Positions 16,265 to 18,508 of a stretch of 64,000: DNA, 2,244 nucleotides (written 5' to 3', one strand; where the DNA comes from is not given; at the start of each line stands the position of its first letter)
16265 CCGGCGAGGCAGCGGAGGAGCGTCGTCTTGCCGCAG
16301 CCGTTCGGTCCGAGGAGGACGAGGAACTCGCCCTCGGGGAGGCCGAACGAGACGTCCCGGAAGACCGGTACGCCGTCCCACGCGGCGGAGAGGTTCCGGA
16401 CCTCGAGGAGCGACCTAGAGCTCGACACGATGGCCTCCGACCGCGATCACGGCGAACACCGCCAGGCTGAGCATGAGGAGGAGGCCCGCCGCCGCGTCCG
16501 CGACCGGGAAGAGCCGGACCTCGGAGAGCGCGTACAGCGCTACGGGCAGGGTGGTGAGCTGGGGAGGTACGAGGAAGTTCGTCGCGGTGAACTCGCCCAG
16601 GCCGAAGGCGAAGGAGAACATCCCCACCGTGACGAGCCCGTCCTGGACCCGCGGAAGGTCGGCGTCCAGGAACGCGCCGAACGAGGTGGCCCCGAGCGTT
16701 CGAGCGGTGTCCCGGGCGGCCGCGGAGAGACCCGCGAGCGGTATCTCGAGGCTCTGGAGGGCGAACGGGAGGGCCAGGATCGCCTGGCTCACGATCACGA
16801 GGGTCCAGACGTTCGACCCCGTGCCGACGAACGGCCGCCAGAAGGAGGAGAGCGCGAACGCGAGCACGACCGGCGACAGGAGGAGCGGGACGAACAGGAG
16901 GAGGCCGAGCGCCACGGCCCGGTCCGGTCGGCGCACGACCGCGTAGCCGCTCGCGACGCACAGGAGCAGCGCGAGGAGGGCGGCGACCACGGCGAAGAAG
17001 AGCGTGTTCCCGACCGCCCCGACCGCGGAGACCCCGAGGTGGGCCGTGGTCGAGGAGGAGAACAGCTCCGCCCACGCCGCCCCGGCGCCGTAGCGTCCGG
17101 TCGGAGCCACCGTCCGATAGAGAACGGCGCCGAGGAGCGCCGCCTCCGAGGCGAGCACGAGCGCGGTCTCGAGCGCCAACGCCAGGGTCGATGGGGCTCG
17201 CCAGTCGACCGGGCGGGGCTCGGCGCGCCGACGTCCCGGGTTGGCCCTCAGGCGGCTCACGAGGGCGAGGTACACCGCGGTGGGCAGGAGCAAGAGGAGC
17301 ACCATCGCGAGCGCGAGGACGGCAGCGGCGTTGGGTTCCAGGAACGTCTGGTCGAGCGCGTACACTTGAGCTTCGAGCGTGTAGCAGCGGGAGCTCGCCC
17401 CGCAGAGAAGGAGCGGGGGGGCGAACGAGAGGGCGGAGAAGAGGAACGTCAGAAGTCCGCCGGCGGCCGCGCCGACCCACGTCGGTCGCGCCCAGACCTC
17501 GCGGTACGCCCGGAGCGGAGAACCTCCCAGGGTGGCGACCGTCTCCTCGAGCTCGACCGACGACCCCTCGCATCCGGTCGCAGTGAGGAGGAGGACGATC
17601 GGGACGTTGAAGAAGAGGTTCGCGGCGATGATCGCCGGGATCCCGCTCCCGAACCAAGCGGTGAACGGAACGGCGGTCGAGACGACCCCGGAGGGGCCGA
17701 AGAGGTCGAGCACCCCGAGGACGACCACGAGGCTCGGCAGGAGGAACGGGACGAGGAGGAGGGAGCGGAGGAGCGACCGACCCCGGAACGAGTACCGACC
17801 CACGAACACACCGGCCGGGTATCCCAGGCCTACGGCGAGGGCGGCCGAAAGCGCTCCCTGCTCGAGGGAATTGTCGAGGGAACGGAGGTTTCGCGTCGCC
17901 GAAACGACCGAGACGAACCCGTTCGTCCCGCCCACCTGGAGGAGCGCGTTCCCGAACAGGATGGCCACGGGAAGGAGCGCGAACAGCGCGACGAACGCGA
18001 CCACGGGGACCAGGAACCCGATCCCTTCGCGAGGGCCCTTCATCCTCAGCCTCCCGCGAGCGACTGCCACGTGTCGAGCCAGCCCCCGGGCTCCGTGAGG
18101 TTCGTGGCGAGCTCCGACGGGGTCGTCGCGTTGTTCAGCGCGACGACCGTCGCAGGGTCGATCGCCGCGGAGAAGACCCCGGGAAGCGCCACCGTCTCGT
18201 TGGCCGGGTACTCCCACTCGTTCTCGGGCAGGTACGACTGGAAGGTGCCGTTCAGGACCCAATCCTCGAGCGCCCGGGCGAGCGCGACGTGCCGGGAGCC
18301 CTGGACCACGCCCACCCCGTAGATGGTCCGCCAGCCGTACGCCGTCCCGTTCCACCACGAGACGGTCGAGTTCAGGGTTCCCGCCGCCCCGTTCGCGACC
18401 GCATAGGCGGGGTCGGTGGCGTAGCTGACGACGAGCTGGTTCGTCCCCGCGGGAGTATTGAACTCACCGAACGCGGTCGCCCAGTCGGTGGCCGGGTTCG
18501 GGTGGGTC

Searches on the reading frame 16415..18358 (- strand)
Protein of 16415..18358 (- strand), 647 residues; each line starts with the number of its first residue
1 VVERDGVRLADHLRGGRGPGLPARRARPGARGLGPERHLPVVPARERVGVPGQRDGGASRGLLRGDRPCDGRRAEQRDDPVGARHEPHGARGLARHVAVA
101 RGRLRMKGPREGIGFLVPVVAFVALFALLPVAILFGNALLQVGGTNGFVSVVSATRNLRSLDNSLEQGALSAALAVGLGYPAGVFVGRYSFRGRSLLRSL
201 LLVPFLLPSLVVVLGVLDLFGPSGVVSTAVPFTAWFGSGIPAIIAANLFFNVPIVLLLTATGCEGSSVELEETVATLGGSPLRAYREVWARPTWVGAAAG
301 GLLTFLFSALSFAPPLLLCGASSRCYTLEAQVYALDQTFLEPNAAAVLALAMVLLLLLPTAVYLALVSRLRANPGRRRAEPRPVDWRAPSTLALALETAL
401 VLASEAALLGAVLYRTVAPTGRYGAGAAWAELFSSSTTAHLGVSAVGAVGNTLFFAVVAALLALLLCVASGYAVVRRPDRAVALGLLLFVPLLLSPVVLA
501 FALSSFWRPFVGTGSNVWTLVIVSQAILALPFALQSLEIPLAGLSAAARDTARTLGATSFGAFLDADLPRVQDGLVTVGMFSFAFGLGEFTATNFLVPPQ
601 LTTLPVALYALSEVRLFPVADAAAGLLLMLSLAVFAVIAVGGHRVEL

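Call 19: search_protein_families(library=pfam, proteins=[window:16415-18358:-])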
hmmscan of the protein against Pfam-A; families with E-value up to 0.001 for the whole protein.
window:16415-18358:- (647 aa): 1 family
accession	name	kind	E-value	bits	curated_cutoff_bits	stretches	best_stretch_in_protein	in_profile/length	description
PF00528.27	BPD_transp_1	-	5.2e-10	39.8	26.4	1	179-371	1-183/184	Binding-protein-dependent transport system inner membrane component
